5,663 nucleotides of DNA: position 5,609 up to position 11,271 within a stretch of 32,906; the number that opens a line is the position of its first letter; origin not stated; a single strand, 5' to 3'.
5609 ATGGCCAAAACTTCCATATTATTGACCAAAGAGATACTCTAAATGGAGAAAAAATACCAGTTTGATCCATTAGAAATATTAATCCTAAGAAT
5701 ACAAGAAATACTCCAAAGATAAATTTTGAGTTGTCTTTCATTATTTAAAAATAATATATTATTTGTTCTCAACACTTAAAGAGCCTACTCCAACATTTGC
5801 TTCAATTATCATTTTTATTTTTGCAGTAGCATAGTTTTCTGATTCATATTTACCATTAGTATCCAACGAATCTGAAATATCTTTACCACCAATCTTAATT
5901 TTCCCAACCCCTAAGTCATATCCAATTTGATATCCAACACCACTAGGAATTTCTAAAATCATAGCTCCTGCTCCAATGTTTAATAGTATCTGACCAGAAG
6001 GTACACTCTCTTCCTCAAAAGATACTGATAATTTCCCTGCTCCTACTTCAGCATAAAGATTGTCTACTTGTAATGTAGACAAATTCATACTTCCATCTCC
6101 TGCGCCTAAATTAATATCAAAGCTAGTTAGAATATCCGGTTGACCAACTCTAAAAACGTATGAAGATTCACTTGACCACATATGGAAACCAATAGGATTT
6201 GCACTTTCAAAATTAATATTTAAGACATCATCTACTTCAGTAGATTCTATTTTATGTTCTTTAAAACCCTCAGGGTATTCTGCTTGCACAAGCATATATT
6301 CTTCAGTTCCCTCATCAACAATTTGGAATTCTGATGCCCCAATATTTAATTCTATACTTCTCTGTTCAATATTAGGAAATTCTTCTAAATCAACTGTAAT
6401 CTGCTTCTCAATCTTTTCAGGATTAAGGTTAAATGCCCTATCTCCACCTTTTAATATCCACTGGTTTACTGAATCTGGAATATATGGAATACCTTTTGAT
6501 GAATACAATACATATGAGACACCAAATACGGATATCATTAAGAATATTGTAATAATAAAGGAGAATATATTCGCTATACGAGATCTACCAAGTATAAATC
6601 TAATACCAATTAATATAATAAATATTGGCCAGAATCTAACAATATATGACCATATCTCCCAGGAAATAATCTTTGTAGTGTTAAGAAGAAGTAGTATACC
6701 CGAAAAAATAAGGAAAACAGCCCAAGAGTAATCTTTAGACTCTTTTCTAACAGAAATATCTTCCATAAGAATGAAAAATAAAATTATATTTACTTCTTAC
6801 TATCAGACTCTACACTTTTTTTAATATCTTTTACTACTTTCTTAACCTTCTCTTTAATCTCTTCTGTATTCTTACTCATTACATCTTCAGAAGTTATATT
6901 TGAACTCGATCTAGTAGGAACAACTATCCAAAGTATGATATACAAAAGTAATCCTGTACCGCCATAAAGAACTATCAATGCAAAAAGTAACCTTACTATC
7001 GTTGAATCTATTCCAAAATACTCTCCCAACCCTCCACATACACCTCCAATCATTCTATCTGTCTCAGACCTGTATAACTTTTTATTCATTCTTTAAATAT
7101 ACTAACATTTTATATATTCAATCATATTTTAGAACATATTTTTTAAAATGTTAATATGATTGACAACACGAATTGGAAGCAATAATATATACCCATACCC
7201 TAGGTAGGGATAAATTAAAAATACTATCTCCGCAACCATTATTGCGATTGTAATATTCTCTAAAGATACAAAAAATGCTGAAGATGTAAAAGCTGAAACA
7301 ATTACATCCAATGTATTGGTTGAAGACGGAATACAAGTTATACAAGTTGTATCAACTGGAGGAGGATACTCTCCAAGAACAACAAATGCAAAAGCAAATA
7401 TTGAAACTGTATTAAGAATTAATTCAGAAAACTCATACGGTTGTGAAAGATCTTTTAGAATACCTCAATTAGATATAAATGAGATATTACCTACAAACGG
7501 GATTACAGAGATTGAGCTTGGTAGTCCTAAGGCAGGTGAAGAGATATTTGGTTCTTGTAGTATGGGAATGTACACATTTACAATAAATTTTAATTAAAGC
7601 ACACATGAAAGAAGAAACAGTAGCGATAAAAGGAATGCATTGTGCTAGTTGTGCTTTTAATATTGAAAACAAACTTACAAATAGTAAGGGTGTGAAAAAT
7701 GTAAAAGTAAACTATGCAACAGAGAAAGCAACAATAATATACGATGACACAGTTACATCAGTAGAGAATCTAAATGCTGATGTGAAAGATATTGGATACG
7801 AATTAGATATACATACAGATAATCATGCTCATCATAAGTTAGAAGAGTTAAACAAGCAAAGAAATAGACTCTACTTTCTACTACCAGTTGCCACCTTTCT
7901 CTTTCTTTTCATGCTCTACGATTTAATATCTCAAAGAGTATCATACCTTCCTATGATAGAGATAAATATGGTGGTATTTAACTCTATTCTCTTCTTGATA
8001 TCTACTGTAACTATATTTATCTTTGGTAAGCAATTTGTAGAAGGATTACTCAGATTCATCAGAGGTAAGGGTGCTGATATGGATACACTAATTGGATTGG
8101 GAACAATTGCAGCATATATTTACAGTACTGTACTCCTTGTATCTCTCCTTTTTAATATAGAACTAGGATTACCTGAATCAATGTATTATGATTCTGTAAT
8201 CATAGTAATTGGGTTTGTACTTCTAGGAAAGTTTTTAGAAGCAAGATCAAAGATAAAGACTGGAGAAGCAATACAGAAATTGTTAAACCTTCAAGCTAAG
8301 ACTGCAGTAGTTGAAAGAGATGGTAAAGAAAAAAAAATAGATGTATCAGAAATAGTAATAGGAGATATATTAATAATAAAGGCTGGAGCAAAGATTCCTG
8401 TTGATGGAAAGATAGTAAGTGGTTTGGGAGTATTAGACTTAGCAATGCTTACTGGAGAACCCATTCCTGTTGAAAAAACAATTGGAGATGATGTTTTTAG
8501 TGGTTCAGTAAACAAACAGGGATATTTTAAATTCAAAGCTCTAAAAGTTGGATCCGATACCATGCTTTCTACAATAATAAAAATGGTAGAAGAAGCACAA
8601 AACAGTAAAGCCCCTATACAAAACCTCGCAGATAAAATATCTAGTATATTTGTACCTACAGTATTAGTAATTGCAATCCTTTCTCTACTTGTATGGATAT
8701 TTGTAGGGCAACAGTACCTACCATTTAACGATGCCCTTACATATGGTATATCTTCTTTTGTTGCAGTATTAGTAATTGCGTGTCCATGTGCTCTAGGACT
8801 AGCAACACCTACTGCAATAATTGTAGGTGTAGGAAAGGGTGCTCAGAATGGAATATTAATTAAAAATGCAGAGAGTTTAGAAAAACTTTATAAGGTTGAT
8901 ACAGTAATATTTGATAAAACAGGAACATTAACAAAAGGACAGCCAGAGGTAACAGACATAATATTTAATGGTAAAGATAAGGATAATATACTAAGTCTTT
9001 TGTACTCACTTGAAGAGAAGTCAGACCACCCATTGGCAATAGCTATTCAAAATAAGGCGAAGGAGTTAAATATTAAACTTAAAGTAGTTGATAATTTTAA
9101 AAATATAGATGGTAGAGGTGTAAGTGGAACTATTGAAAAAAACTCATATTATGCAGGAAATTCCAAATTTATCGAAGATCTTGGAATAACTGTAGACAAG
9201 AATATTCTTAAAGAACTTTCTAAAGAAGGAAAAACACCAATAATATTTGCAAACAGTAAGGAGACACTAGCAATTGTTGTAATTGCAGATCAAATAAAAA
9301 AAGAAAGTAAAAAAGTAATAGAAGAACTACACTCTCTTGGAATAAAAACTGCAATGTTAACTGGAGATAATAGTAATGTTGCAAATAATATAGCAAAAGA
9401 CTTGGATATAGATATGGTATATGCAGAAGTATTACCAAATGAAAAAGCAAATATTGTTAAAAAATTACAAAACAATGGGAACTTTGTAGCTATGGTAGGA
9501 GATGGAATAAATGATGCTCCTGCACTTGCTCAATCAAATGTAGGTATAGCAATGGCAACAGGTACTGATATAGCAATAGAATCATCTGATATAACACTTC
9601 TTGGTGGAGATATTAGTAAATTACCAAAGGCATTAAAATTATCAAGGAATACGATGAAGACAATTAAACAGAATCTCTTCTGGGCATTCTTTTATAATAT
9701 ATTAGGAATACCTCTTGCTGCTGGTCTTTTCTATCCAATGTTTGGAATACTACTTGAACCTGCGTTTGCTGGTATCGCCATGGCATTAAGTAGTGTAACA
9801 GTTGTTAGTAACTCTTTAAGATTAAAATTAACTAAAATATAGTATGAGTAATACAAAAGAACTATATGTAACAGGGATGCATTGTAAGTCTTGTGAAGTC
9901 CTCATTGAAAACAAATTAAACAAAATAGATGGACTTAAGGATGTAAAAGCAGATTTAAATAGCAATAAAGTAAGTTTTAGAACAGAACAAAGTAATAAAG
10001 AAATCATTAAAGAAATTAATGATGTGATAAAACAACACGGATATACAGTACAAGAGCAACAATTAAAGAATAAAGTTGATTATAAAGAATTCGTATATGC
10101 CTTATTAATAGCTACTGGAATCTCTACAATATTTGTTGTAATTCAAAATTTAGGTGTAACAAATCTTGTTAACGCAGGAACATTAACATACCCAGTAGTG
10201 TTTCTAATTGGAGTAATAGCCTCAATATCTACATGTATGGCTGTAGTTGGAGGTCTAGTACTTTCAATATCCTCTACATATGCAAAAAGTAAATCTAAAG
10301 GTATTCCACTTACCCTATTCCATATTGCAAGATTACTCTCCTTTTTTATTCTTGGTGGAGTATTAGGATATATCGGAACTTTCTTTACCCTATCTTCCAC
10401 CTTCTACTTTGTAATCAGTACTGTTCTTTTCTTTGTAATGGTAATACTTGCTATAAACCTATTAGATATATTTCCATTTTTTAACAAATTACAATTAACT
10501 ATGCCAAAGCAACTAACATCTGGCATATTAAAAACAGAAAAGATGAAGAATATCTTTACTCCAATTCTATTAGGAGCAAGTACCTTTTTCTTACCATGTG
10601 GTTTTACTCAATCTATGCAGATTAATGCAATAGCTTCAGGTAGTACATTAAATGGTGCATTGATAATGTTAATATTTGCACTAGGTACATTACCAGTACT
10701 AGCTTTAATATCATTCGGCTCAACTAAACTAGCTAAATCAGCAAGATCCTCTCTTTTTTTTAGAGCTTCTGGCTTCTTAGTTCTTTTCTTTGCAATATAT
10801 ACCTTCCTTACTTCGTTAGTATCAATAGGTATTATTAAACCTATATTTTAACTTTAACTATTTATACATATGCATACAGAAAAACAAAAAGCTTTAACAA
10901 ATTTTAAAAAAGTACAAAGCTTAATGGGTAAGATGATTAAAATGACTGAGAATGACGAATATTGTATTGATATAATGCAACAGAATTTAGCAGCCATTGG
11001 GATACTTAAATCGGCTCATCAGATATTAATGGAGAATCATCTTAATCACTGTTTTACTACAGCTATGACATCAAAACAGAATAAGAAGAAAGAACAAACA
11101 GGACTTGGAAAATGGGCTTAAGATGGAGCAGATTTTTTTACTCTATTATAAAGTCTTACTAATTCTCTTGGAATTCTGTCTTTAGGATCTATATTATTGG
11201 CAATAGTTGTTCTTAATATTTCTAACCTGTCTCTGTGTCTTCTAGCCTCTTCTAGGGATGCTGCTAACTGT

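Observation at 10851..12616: Domain-level discontinuity: a bacterial block (1 to ~11.1 kb) abuts an archaeal chromosome segment (~11.1 to 32.9 kb)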

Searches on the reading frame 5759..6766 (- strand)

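Call 9: search_protein_families(library=pfam, proteins=[window:5759-6766:-])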
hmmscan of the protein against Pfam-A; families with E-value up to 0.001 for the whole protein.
window:5759-6766:- (335 aa): 3 families
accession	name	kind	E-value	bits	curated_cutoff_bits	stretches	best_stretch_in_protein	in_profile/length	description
PF18917.5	LiaI-LiaF-like_TM1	-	2.4e-08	34.4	27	1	15-58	3-42/42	LiaI-LiaF-like transmembrane region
PF22570.1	LiaF-TM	-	7e-08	33.6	27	1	15-85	2-72/98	LiaF transmembrane domain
PF09922.15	LiaF-like_C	-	2.8e-05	24.4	29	1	224-332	4-114/114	Cell wall-active antibiotics response LiaF, C-terminal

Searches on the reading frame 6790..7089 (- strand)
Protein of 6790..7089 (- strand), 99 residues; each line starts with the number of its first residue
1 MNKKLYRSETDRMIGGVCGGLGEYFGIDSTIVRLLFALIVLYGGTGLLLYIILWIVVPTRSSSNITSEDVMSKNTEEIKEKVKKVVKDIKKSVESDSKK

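Call 9: search_protein_families(library=pfam, proteins=[window:6790-7089:-])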
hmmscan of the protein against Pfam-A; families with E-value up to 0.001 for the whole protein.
window:6790-7089:- (99 aa): 1 family
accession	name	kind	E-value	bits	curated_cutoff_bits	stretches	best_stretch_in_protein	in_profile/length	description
PF04024.17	PspC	-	1.5e-27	95.6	25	1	3-59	1-57/58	PspC domain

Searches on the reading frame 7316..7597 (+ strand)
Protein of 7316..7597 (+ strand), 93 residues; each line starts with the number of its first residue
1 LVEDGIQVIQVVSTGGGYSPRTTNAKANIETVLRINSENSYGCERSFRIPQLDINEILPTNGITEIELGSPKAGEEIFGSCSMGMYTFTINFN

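Call 9: search_protein_families(library=pfam, proteins=[window:7316-7597:+])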
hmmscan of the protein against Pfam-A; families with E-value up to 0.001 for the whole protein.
window:7316-7597:+ (93 aa): 1 family
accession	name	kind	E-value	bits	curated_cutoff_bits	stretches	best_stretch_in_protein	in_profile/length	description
PF13473.12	Cupredoxin_1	-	7.5e-08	32.8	27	1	6-85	20-96/104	Cupredoxin-like domain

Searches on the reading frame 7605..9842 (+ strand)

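Call 9: search_protein_families(library=pfam, proteins=[window:7605-9842:+])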
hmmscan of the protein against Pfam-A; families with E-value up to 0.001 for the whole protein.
window:7605-9842:+ (745 aa): 4 families
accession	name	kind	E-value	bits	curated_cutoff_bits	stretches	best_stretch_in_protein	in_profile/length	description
PF00122.25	E1-E2_ATPase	-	2.1e-59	200.5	28.1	1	229-414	2-180/181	E1-E2 ATPase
PF00702.32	Hydrolase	-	2.8e-36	126.1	26.4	1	431-644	1-190/191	haloacid dehalogenase-like hydrolase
PF00403.32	HMA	-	2.1e-14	54.1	24.8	1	5-66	1-62/62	Heavy-metal-associated domain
PF08282.18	Hydrolase_3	-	3e-05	24.3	20.9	0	616-663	194-241/255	haloacid dehalogenase-like hydrolase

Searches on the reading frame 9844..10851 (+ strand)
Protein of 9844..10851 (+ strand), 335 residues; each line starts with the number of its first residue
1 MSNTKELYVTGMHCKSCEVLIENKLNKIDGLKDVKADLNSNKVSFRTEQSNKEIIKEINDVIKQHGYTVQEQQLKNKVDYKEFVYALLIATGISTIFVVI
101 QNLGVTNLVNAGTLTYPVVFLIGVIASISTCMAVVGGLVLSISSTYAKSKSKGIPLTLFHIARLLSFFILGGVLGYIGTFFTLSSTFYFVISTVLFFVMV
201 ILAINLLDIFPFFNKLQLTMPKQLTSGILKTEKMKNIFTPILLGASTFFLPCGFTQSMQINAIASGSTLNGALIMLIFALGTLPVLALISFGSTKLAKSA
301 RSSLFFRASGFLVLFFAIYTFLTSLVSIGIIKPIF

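Call 7: search_protein_families(library=pfam, proteins=[window:9844-10851:+])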
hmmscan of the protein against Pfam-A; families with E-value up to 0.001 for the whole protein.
window:9844-10851:+ (335 aa): 2 families
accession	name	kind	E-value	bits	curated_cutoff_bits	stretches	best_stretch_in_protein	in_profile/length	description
PF13386.12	DsbD_2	-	3.4e-31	109.1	24.9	1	119-319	2-199/199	Cytochrome C biogenesis protein transmembrane region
PF00403.32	HMA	-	2e-10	41.4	24.8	1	7-67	2-61/62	Heavy-metal-associated domain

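Call 16: find_encoding_contigs(protein=window:9844-10851:+, flank=10000, max_places=10)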
Protein window:9844-10851:+ (335 aa): 24 contigs read that carry it; 10 places shown.
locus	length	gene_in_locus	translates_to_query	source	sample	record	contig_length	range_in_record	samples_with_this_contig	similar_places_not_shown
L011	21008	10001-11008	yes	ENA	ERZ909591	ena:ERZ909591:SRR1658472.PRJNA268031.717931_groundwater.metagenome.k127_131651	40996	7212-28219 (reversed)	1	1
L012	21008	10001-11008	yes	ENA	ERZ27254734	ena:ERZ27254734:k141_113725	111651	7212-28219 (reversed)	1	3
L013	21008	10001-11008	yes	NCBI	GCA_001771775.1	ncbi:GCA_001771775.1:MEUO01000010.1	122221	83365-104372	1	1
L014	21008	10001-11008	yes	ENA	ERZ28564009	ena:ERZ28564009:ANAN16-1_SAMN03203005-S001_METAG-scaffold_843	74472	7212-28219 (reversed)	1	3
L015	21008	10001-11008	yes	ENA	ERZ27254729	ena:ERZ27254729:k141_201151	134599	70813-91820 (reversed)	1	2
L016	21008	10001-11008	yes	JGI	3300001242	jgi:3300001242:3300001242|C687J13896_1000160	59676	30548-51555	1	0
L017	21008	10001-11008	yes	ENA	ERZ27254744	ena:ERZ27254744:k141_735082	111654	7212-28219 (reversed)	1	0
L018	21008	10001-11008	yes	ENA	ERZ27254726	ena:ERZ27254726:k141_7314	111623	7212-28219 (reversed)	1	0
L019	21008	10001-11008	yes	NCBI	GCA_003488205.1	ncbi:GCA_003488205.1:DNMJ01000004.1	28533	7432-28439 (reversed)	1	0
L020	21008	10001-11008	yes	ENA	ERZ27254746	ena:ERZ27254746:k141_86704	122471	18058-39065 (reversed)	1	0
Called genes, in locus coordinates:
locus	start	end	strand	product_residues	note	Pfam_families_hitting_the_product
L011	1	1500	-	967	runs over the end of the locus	PF00133:tRNA-synt_1, PF01406:tRNA-synt_1e (faint), PF09334:tRNA-synt_1g (faint), PF08264:Anticodon_1, PF19302:DUF5915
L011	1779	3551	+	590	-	PF08439:Peptidase_M3_N, PF01432:Peptidase_M3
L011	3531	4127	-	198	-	-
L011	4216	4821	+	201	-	PF03167:UDG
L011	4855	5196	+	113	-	-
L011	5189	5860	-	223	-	PF18917:LiaI-LiaF-like_TM1, PF22570:LiaF-TM, PF18917:LiaI-LiaF-like_TM1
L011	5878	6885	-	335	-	PF18917:LiaI-LiaF-like_TM1, PF22570:LiaF-TM, PF09922:LiaF-like_C (weak)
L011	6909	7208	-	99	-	PF04024:PspC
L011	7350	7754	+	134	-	PF13473:Cupredoxin_1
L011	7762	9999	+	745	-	PF00403:HMA, PF00122:E1-E2_ATPase, PF00702:Hydrolase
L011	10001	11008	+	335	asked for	PF00403:HMA, PF13386:DsbD_2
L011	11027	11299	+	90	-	PF02583:Trns_repr_metal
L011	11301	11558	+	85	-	-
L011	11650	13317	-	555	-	PF00749:tRNA-synt_1c, PF19269:Anticodon_2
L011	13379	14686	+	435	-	-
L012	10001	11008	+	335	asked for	PF00403:HMA, PF13386:DsbD_2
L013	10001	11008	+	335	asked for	PF00403:HMA, PF13386:DsbD_2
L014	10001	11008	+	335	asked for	PF00403:HMA, PF13386:DsbD_2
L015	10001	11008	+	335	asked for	PF00403:HMA, PF13386:DsbD_2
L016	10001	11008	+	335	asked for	PF00403:HMA, PF13386:DsbD_2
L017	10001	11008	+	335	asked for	PF00403:HMA, PF13386:DsbD_2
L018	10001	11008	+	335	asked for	PF00403:HMA, PF13386:DsbD_2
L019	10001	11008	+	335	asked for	PF00403:HMA, PF13386:DsbD_2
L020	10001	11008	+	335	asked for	PF00403:HMA, PF13386:DsbD_2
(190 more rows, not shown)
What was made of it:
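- After csoR (90 aa) the bacterial contigs carry an 85-aa ORF, gltX, an S11 peptidase, aspS, recJ, recX and recA (call 16). Its left end is still bacterial, and the bacterial gene order runs on for tens of kb in the WS6 contigs (call 16).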

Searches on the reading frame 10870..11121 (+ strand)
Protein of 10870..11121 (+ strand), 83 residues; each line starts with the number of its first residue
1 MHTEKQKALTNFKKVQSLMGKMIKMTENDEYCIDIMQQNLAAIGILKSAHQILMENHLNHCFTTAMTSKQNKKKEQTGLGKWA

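Call 7: search_protein_families(library=pfam, proteins=[window:10870-11121:+])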
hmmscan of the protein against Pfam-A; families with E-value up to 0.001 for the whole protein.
window:10870-11121:+ (83 aa): 1 family
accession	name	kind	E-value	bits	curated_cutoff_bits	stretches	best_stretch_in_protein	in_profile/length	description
PF02583.22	Trns_repr_metal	-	6.2e-14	52.6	22.8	1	4-72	1-67/78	Metal-sensitive transcriptional repressor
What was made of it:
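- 10870..11121 (+): Artefactual fusion ORF (83 aa): CsoR residues 1-76 followed by the last 7 residues of archaeal FEN1 (TGLGKWA*; the residues KNKKKEQ are encoded by the shared 21-mer). Pfam Trns_repr_metal covers residues 4-72 only (call 7).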

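Call 19: find_encoding_contigs(protein=window:10870-11121:+, flank=10000, max_places=10)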
Protein window:10870-11121:+ (83 aa): no gene with exactly this product is on record in the collection.
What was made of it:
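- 10870..11121 (+): The gene-position index holds no record of it (call 19).
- Tried and rejected: The exact look-up of the 83-aa fusion ORF in the gene-position index returned nothing (call 19).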
